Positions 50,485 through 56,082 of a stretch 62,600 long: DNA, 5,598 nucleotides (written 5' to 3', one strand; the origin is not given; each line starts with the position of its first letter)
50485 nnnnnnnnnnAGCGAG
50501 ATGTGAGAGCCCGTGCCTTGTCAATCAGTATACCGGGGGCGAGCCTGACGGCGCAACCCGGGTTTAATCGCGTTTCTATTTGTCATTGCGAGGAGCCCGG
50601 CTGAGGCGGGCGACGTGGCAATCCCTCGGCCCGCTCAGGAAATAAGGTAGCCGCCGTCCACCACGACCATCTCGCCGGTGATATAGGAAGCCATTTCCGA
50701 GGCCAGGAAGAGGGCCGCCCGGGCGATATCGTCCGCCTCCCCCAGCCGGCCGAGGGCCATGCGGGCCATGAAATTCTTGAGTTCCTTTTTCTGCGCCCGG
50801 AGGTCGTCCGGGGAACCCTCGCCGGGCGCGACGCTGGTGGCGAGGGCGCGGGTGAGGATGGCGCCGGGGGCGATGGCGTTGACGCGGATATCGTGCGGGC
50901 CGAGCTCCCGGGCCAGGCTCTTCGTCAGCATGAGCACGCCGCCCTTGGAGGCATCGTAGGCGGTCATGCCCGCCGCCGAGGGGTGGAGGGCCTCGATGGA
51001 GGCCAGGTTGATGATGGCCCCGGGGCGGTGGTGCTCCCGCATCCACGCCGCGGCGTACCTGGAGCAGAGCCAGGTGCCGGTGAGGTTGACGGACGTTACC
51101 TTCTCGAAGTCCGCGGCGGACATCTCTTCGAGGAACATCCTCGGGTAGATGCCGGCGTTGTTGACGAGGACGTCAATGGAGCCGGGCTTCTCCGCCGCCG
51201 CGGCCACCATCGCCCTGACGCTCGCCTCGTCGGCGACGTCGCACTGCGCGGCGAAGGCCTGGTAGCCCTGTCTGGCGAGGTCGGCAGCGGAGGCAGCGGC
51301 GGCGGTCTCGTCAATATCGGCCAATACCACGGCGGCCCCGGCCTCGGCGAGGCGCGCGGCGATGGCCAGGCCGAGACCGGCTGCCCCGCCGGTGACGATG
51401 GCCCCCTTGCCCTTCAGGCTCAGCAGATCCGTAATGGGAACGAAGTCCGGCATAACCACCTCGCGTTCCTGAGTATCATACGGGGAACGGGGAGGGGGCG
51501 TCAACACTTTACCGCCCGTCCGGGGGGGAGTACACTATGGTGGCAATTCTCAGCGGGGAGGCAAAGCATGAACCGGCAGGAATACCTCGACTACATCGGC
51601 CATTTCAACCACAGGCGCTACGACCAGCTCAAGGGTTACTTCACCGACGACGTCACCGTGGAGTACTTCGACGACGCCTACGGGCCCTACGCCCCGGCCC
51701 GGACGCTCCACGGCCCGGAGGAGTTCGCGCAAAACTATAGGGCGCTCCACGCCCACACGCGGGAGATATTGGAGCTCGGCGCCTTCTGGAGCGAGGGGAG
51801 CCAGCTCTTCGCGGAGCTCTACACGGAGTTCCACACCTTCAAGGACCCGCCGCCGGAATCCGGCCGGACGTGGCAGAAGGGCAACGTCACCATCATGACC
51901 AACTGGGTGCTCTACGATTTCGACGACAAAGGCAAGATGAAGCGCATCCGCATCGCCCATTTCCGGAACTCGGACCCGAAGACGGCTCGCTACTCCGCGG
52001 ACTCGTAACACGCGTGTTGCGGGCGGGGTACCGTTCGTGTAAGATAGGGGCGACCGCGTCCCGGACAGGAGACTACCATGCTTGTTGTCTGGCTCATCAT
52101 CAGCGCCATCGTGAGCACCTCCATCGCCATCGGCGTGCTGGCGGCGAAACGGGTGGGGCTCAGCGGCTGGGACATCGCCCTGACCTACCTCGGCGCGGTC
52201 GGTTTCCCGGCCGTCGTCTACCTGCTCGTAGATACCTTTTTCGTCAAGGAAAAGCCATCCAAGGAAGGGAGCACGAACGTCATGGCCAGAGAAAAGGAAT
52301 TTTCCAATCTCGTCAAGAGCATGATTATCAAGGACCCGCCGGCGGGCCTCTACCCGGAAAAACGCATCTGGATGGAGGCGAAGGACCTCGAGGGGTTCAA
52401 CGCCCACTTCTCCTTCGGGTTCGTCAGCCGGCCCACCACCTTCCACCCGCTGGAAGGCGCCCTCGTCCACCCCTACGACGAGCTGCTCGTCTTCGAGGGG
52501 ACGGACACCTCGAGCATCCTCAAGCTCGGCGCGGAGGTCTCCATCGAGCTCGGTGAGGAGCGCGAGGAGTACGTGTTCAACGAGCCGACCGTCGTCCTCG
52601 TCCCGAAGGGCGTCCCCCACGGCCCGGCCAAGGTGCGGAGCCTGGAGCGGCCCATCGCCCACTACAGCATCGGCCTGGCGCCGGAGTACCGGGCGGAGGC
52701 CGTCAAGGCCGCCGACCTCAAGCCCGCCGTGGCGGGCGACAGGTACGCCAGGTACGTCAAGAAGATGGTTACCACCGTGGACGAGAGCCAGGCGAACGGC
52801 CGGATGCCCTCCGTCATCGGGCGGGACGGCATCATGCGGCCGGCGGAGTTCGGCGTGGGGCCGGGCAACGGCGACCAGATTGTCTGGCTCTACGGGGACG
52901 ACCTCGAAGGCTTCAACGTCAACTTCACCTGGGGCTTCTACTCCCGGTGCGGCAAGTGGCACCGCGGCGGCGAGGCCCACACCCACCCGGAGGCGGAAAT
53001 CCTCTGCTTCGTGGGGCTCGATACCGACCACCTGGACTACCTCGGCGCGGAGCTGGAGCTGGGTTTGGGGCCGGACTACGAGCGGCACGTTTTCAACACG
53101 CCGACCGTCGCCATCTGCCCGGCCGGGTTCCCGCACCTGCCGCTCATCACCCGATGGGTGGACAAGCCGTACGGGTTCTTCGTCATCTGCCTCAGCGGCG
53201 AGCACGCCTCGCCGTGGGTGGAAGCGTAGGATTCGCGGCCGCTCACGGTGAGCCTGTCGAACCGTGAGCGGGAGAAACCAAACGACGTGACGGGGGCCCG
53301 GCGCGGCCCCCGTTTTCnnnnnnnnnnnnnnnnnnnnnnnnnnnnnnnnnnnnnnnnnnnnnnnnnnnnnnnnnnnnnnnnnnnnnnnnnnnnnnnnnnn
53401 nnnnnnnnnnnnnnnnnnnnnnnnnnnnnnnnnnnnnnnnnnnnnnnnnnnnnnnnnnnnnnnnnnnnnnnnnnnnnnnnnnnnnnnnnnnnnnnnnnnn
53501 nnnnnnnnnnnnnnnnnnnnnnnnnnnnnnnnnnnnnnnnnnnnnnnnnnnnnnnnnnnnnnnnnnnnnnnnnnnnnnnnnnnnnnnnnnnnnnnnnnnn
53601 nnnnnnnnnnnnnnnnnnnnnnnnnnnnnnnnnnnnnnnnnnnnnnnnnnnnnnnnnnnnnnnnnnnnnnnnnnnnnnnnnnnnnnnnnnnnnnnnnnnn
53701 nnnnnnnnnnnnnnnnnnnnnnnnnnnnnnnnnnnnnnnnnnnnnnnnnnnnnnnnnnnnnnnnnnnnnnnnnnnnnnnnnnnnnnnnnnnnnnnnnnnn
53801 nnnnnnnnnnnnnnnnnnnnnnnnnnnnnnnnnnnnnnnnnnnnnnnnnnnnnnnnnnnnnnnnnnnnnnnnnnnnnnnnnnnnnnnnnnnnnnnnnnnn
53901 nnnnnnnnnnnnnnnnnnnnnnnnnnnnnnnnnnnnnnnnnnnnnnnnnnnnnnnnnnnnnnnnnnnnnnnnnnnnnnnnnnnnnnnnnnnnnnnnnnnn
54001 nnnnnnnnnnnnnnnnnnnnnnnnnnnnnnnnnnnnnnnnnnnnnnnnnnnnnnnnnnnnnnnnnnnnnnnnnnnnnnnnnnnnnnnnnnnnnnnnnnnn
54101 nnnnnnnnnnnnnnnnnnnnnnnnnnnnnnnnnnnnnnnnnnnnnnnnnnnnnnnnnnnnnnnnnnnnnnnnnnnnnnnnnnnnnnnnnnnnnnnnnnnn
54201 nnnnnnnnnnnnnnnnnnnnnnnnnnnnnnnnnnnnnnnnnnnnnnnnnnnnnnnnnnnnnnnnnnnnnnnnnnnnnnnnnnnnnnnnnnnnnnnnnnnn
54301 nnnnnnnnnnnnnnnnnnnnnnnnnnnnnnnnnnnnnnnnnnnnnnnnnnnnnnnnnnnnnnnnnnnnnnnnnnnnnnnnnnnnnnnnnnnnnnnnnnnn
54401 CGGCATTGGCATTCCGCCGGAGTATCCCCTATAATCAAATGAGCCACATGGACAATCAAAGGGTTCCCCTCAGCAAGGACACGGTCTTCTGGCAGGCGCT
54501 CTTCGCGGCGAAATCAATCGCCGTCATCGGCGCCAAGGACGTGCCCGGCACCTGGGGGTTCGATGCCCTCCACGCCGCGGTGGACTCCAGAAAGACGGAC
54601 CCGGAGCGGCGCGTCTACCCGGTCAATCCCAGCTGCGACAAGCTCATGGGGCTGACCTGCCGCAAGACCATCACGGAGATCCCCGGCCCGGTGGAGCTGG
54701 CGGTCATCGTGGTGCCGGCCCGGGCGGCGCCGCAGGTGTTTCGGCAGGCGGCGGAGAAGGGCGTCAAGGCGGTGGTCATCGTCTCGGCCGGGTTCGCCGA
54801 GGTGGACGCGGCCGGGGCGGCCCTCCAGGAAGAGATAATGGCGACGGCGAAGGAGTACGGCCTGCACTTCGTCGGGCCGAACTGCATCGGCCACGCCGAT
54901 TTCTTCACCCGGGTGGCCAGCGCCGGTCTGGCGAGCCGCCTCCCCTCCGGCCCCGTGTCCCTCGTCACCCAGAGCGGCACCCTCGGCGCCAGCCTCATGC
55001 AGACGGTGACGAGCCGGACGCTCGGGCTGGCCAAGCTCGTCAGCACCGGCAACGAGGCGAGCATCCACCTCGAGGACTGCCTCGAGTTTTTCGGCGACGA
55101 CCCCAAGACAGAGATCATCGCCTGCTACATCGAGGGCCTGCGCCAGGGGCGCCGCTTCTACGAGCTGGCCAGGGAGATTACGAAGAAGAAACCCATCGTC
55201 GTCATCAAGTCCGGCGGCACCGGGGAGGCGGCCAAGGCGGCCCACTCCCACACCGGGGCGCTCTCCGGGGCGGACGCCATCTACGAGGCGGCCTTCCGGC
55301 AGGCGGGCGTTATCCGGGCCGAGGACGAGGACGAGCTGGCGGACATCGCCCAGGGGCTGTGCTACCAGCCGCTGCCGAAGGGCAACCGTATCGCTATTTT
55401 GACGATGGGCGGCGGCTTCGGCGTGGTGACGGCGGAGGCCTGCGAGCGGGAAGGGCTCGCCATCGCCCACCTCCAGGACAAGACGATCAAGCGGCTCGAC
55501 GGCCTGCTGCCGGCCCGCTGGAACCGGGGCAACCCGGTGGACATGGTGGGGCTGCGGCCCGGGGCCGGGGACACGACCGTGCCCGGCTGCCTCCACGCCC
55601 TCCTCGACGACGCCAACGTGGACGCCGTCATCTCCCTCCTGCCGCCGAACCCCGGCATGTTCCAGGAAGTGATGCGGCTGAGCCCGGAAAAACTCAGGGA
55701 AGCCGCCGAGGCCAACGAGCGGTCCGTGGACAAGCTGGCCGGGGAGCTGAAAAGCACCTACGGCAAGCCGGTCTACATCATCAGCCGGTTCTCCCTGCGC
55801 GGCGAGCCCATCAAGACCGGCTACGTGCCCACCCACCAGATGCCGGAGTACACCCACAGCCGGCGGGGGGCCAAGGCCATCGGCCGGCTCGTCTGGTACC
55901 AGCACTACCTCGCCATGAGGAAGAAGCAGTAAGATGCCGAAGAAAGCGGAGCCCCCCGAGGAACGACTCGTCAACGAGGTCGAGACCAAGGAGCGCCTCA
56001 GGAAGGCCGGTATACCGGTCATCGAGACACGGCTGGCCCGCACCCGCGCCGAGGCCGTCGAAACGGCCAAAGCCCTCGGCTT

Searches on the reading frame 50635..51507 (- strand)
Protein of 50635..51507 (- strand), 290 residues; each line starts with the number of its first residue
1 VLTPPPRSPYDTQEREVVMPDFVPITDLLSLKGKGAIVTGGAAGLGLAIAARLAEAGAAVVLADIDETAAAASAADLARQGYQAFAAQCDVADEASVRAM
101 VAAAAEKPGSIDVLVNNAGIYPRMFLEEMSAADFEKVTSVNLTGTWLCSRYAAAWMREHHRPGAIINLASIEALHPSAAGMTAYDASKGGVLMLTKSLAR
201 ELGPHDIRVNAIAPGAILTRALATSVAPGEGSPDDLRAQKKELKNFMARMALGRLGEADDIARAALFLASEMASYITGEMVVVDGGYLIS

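Call 5: search_protein_families(library=pfam, proteins=[window:50635-51507:-], max_evalue=0.01)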
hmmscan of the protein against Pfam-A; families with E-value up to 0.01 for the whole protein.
window:50635-51507:- (290 aa): 6 families
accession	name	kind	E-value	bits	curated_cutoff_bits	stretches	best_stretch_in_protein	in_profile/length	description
PF13561.12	adh_short_C2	-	2.8e-64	217.3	27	1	41-287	1-235/236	Enoyl-(Acyl carrier protein) reductase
PF00106.31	adh_short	-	6e-54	182.9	26.6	1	35-223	2-188/195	short chain dehydrogenase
PF08659.16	KR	-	3e-16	60.3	22.6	1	37-151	4-122/180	KR domain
PF23441.1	SDR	-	6.9e-07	29.3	27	1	36-288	10-256/258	SDR-like rossmann domain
PF01175.24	Urocanase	-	0.0051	16.9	23.2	1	31-128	25-115/209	Urocanase Rossmann-like domain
PF01370.27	Epimerase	-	0.0072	16.2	20.9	0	37-103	2-62/240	NAD dependent epimerase/dehydratase family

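Call 6: search_protein_families(library=ncbifam, proteins=[window:50635-51507:-], max_evalue=0.01)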
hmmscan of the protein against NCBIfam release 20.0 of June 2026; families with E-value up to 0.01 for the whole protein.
window:50635-51507:- (290 aa): 235 families (the best 25 are shown)
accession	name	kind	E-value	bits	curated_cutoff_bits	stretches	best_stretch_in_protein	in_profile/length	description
NF005559.1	PRK07231.1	subfamily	2.3e-74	250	215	1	31-288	2-248/249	glucose 1-dehydrogenase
NF004198.0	PRK05653.1-3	equivalog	2.3e-72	243.5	296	1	30-288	4-247/248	3-oxoacyl-ACP reductase FabG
NF004791.0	PRK06138.1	equivalog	6e-67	225.6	312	1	30-289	2-251/252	SDR family oxidoreductase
NF006070.0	PRK08213.1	subfamily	1.8e-60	204.7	279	1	25-288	4-257/259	gluconate 5-dehydrogenase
NF009466.0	PRK12826.1-2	subfamily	1.8e-60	204.5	222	1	35-287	5-244/248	3-oxoacyl-ACP reductase FabG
NF052558.1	MBtsdlDhBudC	equivalog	3.8e-60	203.5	270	1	32-287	2-241/250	meso-2,3-butanediol dehydrogenase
TIGR01830.1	3oxo_ACP_reduc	equivalog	5.2e-60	203.1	297.75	1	36-286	1-237/239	3-oxoacyl-[acyl-carrier-protein] reductase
NF005853.0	PRK07774.1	equivalog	7.5e-60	202.4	303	1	30-289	3-248/250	SDR family oxidoreductase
NF009093.0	PRK12429.1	subfamily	9.3e-60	202.1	258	1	31-289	3-258/259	3-hydroxybutyrate dehydrogenase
NF005067.0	PRK06484.1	equivalog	4.3e-59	200.4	713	1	32-288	272-512/524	short chain dehydrogenase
NF009468.0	PRK12826.1-4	equivalog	1.7e-57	195.1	318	1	30-288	4-248/256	SDR family oxidoreductase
NF047923.1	pyridox_DH_SDR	equivalog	2e-57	194.5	325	1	32-287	2-240/243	pyridoxal 4-dehydrogenase, SDR-type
NF004778.0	PRK06124.1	equivalog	4.1e-57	193.5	303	1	25-289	3-254/256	SDR family oxidoreductase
NF005488.0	PRK07097.1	equivalog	5.8e-57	192.8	369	1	26-288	3-258/266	gluconate 5-dehydrogenase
NF004818.0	PRK06172.1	equivalog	1.3e-56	191.7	336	1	30-288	4-251/253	SDR family oxidoreductase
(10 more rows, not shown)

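Call 68: search_solved_structures(query=window:50635-51456:-, max_evalue=1e-30)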
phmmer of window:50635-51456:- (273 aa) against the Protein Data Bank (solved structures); distinct sequences matched with E-value up to 1e-30: 210 (the best 60 are shown).
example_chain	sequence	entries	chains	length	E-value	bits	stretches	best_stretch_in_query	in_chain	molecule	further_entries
1vl8_A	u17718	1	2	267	2.5e-48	168.1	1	10-271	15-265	Gluconate 5-dehydrogenase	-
4ni5_A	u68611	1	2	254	1.9e-47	165.2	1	14-271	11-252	Oxidoreductase, short-chain dehydrogenase/reductase family protein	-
9kd1_A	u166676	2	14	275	2.3e-44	155.2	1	12-271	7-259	Oxidoreductase, short chain dehydrogenase/reductase family protein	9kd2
6qhe_A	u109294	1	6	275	6.7e-44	153.6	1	11-272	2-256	Alcohol Dehydrogenase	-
7tzp_A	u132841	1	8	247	8.6e-44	153.3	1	12-271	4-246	3-oxoacyl-ACP reductase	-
5itv_A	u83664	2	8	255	8.9e-44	153.2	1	12-271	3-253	Dihydroanticapsin 7-dehydrogenase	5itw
4jro_A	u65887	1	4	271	1.1e-43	152.9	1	11-271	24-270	FabG protein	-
6t6n_A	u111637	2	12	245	1.1e-43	152.9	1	13-271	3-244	3-oxoacyl-[acyl-carrier protein] reductase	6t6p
3cxr_A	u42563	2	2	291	2.3e-43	151.9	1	10-271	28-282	Dehydrogenase with different specificities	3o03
3gaf_A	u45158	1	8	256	2.9e-43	151.6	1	17-269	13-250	7-ALPHA-HYDROXYSTEROID DEHYDROGENASE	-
8hde_A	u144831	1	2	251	3e-43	151.5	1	17-269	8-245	7-alpha-hydroxysteroid dehydrogenase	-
8hs9_E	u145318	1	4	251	3.4e-43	151.3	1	17-269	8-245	7-alpha-hydroxysteroid dehydrogenase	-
8hdn_A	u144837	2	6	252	3.4e-43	151.3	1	17-269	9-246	7-alpha-hydroxysteroid dehydrogenase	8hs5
8hs6_A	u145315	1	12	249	3.8e-43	151.1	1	17-269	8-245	7-alpha-hydroxysteroid dehydrogenase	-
8hdi_A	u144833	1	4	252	4.1e-43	151.1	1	17-269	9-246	7-alpha-hydroxysteroid dehydrogenase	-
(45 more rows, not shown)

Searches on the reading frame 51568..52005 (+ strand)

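Call 5: search_protein_families(library=pfam, proteins=[window:51568-52005:+], max_evalue=0.01)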
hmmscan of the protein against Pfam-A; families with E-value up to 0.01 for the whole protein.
seq(146 aa): 2 families
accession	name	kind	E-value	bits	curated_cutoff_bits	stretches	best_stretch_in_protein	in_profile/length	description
PF12680.13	SnoaL_2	-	9.8e-06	26.5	27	1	8-124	3-99/102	SnoaL-like domain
PF13577.12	SnoaL_4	-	0.0017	18.8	24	1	8-63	15-63/126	SnoaL-like domain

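Call 6: search_protein_families(library=ncbifam, proteins=[window:51568-52005:+], max_evalue=0.01)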
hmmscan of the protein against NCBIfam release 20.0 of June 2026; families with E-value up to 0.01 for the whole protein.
seq(146 aa): 0 families

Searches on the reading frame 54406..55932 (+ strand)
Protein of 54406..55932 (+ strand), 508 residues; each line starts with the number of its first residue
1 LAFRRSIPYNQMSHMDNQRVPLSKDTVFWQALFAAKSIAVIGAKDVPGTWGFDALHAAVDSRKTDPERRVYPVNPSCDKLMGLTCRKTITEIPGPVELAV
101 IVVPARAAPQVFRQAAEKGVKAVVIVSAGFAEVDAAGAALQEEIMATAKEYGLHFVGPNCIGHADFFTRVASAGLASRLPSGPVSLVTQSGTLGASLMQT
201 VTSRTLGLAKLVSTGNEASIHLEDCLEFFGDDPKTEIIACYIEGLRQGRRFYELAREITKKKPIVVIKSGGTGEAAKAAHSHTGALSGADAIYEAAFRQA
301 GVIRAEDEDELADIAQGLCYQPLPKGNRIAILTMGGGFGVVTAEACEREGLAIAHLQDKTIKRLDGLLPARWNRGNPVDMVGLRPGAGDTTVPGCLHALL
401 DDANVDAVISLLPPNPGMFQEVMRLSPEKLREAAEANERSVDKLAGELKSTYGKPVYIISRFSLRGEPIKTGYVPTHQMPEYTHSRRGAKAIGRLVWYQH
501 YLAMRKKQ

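Call 34: search_protein_families(library=pfam, proteins=[window:54406-55932:+], max_evalue=0.001)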
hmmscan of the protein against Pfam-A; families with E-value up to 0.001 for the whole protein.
window:54406-55932:+ (508 aa): 4 families
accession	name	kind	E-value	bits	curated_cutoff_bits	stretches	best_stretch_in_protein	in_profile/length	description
PF13607.11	Succ_CoA_lig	-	4e-52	176.1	27.4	1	182-316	2-136/138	Succinyl-CoA ligase like flavodoxin domain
PF13380.12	CoA_binding_2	-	1.7e-22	80.5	22.8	1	36-162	1-112/116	CoA binding domain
PF02629.25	CoA_binding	-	7.7e-09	36.6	22.3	1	68-129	32-97/97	CoA binding domain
PF19045.5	Ligase_CoA_2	-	0.00011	22.7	23.7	0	330-408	2-77/162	Ligase-CoA domain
